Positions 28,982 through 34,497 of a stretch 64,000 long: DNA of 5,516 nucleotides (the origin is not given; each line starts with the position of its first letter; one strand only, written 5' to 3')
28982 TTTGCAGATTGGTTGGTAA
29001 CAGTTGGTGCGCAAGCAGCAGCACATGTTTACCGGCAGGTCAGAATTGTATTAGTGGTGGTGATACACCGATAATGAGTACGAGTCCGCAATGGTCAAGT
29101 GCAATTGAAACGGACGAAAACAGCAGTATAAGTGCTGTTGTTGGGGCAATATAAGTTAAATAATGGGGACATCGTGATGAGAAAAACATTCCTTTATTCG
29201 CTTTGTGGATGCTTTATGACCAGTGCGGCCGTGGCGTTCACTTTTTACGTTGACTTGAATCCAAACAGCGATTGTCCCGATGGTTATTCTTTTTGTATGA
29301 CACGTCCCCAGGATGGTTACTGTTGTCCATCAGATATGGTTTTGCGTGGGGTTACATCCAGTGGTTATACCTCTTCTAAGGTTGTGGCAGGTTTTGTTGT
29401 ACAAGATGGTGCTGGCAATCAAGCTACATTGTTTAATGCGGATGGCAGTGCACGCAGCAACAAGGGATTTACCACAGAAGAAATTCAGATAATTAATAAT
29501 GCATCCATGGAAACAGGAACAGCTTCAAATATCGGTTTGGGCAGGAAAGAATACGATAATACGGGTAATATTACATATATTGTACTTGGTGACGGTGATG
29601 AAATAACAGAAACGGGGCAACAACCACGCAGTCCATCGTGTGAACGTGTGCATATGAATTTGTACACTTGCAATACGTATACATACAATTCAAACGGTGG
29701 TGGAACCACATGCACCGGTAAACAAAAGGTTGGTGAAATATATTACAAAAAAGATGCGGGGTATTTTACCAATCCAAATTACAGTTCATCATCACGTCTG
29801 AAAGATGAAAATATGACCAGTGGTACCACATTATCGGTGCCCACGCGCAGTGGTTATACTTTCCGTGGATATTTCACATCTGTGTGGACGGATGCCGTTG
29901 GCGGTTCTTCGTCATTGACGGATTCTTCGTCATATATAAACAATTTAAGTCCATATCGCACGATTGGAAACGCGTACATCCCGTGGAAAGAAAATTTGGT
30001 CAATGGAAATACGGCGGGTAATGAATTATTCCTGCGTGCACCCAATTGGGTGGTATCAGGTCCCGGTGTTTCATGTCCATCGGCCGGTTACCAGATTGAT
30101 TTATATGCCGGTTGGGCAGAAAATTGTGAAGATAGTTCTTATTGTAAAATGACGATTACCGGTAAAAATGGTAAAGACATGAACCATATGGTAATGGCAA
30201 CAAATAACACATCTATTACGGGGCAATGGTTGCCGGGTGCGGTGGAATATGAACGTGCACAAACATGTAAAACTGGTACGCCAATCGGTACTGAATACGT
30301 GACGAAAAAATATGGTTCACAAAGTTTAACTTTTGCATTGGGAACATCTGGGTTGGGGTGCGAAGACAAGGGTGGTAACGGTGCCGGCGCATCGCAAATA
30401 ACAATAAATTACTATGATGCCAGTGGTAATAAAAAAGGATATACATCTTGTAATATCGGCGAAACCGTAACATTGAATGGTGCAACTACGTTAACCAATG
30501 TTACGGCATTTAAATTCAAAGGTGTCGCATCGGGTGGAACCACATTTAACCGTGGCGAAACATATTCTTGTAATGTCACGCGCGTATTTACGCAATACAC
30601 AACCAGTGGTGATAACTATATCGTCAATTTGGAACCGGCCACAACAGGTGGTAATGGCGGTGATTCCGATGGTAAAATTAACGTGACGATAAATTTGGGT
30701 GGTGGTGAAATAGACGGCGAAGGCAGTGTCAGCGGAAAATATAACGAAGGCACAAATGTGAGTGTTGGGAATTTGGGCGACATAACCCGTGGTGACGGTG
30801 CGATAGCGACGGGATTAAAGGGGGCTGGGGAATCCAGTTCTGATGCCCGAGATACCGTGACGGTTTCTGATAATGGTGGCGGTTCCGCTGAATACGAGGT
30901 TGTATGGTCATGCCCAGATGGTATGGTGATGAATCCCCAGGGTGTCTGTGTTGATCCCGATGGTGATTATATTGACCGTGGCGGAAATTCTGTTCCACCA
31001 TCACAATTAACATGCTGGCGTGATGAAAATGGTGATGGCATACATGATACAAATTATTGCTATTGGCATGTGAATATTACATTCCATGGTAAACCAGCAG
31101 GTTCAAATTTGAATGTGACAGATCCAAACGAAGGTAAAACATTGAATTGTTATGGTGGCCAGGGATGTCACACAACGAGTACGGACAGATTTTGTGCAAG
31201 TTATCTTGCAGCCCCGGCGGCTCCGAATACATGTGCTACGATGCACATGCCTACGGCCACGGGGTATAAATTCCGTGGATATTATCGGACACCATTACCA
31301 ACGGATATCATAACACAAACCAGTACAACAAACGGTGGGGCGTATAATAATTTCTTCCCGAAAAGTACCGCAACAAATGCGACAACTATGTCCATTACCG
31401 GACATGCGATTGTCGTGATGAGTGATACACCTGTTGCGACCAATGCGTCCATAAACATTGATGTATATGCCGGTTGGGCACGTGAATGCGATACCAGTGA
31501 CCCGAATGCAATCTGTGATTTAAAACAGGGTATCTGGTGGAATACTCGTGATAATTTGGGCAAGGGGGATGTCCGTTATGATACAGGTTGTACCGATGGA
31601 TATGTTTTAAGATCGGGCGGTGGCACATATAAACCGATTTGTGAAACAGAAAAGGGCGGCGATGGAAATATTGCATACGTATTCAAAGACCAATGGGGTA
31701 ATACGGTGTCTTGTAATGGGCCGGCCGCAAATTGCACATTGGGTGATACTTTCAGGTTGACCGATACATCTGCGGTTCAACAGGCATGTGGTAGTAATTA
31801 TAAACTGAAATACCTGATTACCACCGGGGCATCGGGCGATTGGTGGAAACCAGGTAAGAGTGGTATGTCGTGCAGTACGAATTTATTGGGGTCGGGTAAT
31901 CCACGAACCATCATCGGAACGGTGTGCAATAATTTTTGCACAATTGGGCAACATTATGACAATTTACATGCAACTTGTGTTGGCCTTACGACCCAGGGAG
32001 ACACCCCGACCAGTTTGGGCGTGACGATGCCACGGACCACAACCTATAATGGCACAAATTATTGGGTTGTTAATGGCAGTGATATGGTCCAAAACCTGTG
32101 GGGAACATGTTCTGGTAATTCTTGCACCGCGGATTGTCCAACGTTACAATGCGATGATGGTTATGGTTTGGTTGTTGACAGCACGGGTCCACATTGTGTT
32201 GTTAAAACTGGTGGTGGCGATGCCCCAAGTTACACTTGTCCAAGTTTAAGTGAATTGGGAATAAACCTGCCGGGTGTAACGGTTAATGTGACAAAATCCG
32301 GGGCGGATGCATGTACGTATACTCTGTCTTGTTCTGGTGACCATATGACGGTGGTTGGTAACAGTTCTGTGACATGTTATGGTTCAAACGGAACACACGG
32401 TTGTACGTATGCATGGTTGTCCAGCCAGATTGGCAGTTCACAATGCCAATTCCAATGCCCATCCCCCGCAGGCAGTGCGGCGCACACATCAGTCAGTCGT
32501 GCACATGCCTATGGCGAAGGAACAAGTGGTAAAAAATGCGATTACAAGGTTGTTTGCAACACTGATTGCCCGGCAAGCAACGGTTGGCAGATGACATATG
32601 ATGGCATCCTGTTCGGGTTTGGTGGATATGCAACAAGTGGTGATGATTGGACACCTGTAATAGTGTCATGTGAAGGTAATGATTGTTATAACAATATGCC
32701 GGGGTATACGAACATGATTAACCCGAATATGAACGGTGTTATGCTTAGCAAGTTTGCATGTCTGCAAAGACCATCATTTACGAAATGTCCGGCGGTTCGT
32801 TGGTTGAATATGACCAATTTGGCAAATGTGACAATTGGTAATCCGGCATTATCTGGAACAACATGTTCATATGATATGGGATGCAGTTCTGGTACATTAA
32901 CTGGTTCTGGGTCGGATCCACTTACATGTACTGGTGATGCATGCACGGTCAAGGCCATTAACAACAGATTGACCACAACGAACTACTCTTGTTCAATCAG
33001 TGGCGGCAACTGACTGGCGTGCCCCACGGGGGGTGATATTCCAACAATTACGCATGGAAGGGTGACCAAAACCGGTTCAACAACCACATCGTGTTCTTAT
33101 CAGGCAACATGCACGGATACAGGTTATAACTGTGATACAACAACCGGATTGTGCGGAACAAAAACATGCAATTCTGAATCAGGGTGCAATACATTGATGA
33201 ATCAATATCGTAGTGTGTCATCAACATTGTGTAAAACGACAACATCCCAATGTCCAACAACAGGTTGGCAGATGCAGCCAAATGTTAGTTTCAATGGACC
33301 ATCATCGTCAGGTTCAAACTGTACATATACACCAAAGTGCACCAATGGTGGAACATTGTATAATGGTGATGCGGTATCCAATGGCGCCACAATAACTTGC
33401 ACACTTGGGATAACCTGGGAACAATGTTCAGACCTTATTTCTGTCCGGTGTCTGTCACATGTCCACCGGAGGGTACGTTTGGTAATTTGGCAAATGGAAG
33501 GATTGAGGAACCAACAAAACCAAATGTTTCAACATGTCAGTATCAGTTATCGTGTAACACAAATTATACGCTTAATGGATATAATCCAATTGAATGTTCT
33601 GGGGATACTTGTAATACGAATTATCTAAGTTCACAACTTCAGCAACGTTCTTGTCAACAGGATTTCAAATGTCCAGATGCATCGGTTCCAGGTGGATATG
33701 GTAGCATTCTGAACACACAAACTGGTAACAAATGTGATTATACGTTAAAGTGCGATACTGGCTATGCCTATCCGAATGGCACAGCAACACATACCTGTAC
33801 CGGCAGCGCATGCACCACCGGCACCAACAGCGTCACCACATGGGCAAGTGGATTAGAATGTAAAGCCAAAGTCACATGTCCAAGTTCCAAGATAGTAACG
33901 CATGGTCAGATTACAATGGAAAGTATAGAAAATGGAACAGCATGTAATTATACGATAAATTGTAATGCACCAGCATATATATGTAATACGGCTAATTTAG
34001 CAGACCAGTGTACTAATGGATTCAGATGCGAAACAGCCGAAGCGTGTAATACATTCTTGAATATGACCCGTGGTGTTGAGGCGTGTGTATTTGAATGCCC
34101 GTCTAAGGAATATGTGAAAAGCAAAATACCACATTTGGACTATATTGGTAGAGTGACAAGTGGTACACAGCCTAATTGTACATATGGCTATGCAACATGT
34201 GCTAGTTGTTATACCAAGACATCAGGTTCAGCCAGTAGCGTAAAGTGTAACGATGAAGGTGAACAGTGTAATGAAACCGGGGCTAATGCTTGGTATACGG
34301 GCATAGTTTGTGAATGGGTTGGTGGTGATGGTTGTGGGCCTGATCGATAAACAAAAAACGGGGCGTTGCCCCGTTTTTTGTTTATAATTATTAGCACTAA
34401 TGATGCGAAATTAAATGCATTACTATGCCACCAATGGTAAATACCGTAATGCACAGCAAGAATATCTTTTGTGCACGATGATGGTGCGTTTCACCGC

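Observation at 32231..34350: Nine tandem sushi/CCP-like six-cysteine modules in a bacterial surface protein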

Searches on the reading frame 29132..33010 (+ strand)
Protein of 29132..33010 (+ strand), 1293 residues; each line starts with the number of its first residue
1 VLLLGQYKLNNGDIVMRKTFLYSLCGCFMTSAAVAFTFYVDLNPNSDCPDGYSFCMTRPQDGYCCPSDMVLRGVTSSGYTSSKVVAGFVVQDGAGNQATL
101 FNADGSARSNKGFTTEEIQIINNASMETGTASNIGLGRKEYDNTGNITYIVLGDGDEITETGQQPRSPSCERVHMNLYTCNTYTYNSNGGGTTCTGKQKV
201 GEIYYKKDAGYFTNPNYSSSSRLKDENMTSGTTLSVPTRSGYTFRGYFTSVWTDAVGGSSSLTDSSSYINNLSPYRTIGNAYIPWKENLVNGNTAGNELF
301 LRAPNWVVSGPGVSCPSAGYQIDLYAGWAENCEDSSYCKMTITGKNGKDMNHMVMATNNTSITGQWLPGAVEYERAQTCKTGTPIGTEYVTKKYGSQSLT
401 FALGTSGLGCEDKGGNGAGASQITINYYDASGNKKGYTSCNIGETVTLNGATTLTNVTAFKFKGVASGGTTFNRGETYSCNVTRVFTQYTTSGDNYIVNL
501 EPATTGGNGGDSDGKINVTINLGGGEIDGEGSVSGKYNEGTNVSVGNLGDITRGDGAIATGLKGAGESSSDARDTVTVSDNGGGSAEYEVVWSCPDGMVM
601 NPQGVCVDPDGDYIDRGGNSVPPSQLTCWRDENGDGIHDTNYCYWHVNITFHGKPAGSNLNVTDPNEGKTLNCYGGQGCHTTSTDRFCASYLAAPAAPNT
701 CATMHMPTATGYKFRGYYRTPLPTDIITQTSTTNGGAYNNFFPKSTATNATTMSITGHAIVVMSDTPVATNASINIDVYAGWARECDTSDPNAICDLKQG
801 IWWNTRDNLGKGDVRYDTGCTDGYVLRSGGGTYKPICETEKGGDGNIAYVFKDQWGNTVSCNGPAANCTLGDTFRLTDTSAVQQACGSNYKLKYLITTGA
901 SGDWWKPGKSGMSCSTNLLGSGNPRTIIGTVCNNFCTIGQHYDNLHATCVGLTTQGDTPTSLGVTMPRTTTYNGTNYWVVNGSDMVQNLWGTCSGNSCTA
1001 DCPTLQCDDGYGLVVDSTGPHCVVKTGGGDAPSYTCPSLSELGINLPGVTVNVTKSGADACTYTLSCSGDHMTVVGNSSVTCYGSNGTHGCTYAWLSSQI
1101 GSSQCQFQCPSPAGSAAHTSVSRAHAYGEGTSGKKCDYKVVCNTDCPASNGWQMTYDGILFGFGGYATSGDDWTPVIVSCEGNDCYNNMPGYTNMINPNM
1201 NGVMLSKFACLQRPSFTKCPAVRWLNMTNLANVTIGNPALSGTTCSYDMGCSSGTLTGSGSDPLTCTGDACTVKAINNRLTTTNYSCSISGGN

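Call 6: search_protein_families(library=pfam, proteins=[window:29132-33010:+], max_evalue=1)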
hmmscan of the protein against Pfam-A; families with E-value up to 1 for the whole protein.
window:29132-33010:+ (1293 aa): 1 family
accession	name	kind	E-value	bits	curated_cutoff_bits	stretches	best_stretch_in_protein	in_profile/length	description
PF00822.25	PMP22_Claudin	-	0.088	13.2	26.7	1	974-1001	24-54/161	PMP-22/EMP/MP20/Claudin family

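Call 7: search_protein_families(library=ncbifam, proteins=[window:29132-33010:+], max_evalue=1)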
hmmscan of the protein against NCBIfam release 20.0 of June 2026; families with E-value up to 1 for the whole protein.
window:29132-33010:+ (1293 aa): 0 families

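Call 29: find_homologous_proteins(query=window:29177-33010:+, max_evalue=0.001)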
Query window:29177-33010:+ (1278 aa): 7 proteins with E <= 0.001 among 8000 candidates.
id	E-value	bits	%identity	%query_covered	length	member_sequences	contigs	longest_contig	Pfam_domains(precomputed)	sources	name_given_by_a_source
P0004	0.0e+0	2842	96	99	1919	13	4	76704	-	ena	-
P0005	0.0e+0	2635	96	92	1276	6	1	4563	-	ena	-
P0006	2.6e-122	428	35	38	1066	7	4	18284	-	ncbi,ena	-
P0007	2.6e-117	412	34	41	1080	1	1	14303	-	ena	-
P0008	4.2e-73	265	33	47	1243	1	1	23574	-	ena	-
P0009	7.7e-59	218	35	38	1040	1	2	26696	-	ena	-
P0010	4.3e-55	205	37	31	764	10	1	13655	-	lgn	-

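Call 80: search_protein_families(library=pfam, proteins=[P0004, P0009], max_evalue=0.1)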
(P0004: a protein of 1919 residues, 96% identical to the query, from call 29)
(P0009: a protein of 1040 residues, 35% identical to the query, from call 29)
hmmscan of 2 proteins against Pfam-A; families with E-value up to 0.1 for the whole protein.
P0004 (1919 aa): 0 families

P0009 (1040 aa): 0 families

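Call 88: find_encoding_contigs(protein=P0004, flank=6000, max_places=3)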
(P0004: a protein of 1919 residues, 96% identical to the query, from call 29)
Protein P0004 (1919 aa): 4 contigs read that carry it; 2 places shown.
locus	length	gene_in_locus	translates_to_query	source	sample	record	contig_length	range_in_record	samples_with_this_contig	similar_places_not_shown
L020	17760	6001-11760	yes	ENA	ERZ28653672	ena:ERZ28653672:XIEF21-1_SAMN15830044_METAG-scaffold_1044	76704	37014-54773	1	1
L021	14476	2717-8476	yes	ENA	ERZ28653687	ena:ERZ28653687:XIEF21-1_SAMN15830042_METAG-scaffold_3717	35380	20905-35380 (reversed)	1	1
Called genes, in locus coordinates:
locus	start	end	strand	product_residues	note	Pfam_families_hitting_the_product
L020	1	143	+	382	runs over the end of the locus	-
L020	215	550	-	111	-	-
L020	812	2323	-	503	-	PF13091:PLDc_2, PF00614:PLDc (weak)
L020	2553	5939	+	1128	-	-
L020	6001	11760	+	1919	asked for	-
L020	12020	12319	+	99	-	-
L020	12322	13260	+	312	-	PF00108:Thiolase_N, PF08545:ACP_syn_III, PF08541:ACP_syn_III_C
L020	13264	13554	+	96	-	PF00216:Bac_DNA_binding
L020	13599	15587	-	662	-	PF05649:Peptidase_M13_N, PF01431:Peptidase_M13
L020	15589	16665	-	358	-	PF04055:Radical_SAM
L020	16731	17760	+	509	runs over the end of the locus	PF17251:Pom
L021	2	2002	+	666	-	?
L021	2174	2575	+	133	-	-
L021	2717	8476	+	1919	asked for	-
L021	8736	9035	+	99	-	-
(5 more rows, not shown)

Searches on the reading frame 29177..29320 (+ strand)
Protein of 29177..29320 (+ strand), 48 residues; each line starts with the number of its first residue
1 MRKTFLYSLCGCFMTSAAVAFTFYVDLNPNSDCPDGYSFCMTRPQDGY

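Call 36: find_related_loci(query=A5, collection=genome_contigs, flank=10000)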
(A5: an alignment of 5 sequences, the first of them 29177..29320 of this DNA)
Query A5 (48 aa) in genome_contigs; peptide patterns used: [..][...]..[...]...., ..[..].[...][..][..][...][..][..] (x = any residue, [..] = any of these).
103 stretches matched a pattern; 2 encode a relative of the query (tblastn E <= 1e-3); 2 distinct loci.
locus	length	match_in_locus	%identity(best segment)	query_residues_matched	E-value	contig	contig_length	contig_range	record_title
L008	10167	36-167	47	1-47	7e-12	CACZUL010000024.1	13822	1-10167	MAG: uncultured proteobacterium isolate RUG12956 genome assembly, contig: RUG12956_asm_24, whole genome shotgun sequence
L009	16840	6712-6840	48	2-47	8e-12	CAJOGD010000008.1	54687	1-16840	uncultured Alphaproteobacteria bacterium isolate Red_deer_3_mag_193 genome assembly, contig: scaffold_2987, whole genome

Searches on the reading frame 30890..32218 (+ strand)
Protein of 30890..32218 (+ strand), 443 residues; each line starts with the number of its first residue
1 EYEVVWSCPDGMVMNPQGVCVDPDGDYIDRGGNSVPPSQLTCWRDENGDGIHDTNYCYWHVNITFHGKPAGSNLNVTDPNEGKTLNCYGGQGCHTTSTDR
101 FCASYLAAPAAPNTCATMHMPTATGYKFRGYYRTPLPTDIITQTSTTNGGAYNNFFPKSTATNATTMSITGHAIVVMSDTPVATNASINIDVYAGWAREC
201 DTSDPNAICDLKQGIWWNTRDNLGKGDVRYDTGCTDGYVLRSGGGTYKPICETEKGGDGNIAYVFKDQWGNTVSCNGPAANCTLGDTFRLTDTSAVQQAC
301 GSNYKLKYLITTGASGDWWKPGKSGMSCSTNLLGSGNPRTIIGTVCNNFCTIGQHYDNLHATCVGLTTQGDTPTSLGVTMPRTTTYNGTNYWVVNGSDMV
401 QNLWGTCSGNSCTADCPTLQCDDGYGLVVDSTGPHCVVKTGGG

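Call 76: predict_structure(alignment_id=A7)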
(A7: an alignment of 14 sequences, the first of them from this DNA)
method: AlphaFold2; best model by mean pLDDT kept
length: 443 residues; sequences in the alignment: 14
mean_pLDDT: 83.3   pTM: 0.64
mean pLDDT of the five models: 83.3, 80.5, 78.8, 78.8, 78.6
residues with pLDDT >= 90: 153; 70-90: 243; 50-70: 36; < 50: 11
segments of 3 or more residues with pLDDT < 50: 1-5
pLDDT, mean of each block of 10 residues (from residue 1): 54 72 73 75 78 85 92 90 87 80 78 83 93 74 86 82 72 82 90 93 92 84 88 87 92 82 90 85 87 92 92 85 88 85 92 91 79 64 81 83 81 86 89 85 50
secondary structure, 60 per line:
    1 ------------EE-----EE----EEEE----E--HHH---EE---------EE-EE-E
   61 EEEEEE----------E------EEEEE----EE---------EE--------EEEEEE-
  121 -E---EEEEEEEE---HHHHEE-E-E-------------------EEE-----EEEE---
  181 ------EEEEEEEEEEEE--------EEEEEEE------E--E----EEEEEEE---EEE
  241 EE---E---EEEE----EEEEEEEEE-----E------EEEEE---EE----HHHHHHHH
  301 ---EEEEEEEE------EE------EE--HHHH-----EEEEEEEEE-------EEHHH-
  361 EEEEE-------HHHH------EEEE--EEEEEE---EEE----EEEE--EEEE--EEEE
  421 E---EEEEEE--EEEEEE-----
elements in order: E26-29 E60-66 E84-88 E114-119 E126-133 H137-140 E166-168 E174-177 E187-198 E207-213 E228-234 E238-242 E250-253 E258-266 E279-283 H293-300 E304-311 H330-333 E339-347 E361-365 H373-376 E383-386 E389-394 E398-400 E405-408 E411-414 E417-421 E425-430 E433-438

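Call 78: fold_search(model_id=the predicted structure, library=pdb)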
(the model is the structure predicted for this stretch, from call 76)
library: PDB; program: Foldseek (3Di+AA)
matches with E <= 10: 167; with E <= 0.001: 0
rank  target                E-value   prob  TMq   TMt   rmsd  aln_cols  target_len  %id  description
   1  7yl4_A                2.0e-02  0.15  0.11  0.10  27.1       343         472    8  Cell surface protein YwfG protein (apo form) (released 2023-06-07)
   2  7yl5_B                8.5e-02  0.10  0.12  0.14  20.2       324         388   14  Cell surface protein YwfG protein complexed with mannose (released 2023-06-07)
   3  6a43                  1.1e-01  0.20  0.11  0.15  13.6       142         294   14  R1EN(5-225)-ubiquitin fusion (released 2018-10-24)
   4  7ttz_C                1.2e-01  0.15  0.11  0.22  13.7       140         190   11  Heterodimeric IgA Fc in complex with Staphylococcus aureus protein SSL7 (released 2023-02-01)
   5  6njd_C                1.9e-01  0.28  0.10  0.25  11.0       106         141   13  Crystal structure of RavD (residues 1-200) from Legionella pneumophila (strain Corby) complexed with Met-1 linked di-u (released 2019-05-22)
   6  3b0a_D                2.0e-01  0.20  0.10  0.21  12.0       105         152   12  Crystal structure of the mouse HOIL1-L-NZF in complex with linear di-ubiquitin (released 2011-12-14)
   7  7yl6_B                2.2e-01  0.08  0.12  0.14  20.0       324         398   13  Cell surface protein YwfG protein complexed with alpha-1,2-mannobiose (released 2023-06-07)
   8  8t48_A                2.6e-01  0.14  0.12  0.25   7.5       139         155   12  The N4BP1 CUE-like domain in complex with linear di-Ubiquitin (released 2024-03-13)
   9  7eb9_A                3.5e-01  0.03  0.07  0.09  17.4       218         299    9  The structure of the A20-binding inhibitor of NF-kB 1 in complex with tetra-ubiquitin (released 2021-07-21)
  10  3u30_D                3.9e-01  0.35  0.12  0.28   6.6       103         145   14  Crystal structure of a linear-specific Ubiquitin fab bound to linear ubiquitin (released 2012-01-18)
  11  1c77_B                4.4e-01  0.13  0.10  0.24   8.4       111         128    8  STAPHYLOKINASE (SAK) DIMER (released 2000-08-01)
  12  8f5n_A                4.4e-01  0.04  0.12  0.17  19.7       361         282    9  Identification of an Immunodominant region on a Group A Streptococcus T-antigen Reveals Temperature-Dependent Motion i (released 2023-03-08)
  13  5c6d_A                4.6e-01  0.02  0.10  0.13  20.5       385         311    7  Crystal structure of USP7 in complex with UHRF1 (released 2015-09-09)
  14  6njd_A                4.9e-01  0.20  0.11  0.25  10.6       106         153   12  Crystal structure of RavD (residues 1-200) from Legionella pneumophila (strain Corby) complexed with Met-1 linked di-u (released 2019-05-22)
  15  8f70                  4.9e-01  0.03  0.12  0.09  24.8       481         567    8  Identification of an Immunodominant region on a Group A Streptococcus T-antigen Reveals Temperature-Dependent Motion in  (released 2023-03-08)
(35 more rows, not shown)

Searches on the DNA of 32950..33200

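Call 57: search_rna_families(source=window, start=32950, end=33200, threshold=evalue, max_evalue=10)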
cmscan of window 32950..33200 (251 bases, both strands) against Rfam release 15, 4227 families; matches with E-value up to 10: 0.
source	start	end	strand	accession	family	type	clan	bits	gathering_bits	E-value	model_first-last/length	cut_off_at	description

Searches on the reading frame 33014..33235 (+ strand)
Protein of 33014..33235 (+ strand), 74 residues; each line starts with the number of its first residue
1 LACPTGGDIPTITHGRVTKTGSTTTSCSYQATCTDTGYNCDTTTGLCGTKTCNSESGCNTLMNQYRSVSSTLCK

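Call 45: search_protein_families(library=pfam, proteins=[window:33014-33235:+], max_evalue=10)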
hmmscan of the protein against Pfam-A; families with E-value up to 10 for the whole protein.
seq(74 aa): 0 families

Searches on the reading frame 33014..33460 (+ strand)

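Call 6: search_protein_families(library=pfam, proteins=[window:33014-33460:+], max_evalue=1)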
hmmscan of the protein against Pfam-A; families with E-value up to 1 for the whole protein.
window:33014-33460:+ (149 aa): 0 families

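Call 7: search_protein_families(library=ncbifam, proteins=[window:33014-33460:+], max_evalue=1)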
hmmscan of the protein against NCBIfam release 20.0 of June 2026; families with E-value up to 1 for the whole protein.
window:33014-33460:+ (149 aa): 1 family
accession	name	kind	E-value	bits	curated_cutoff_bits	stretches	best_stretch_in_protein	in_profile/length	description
NF042960.1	AcphenoCarb_ApcA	equivalog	0.058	11.6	1250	1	86-137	595-645/658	acetophenone carboxylase subunit alpha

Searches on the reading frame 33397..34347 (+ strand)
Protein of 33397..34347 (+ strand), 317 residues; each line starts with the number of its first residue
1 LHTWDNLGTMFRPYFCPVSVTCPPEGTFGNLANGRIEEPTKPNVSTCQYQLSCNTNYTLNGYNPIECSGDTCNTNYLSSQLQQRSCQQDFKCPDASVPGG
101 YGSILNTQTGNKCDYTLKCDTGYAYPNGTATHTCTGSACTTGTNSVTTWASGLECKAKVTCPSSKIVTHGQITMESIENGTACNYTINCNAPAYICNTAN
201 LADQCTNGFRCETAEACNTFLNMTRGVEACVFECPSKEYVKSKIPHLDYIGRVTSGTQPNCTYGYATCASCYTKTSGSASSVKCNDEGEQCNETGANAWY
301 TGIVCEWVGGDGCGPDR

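Call 6: search_protein_families(library=pfam, proteins=[window:33397-34347:+], max_evalue=1)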
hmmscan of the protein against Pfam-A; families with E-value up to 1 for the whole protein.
window:33397-34347:+ (317 aa): 0 families

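Call 7: search_protein_families(library=ncbifam, proteins=[window:33397-34347:+], max_evalue=1)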
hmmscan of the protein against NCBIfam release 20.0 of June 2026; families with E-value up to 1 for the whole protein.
window:33397-34347:+ (317 aa): 0 families

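Call 10: search_solved_structures(query=window:33454-34347:+, max_evalue=10, show_alignments=3)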
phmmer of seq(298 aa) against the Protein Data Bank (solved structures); distinct sequences matched with E-value up to 10: 0.
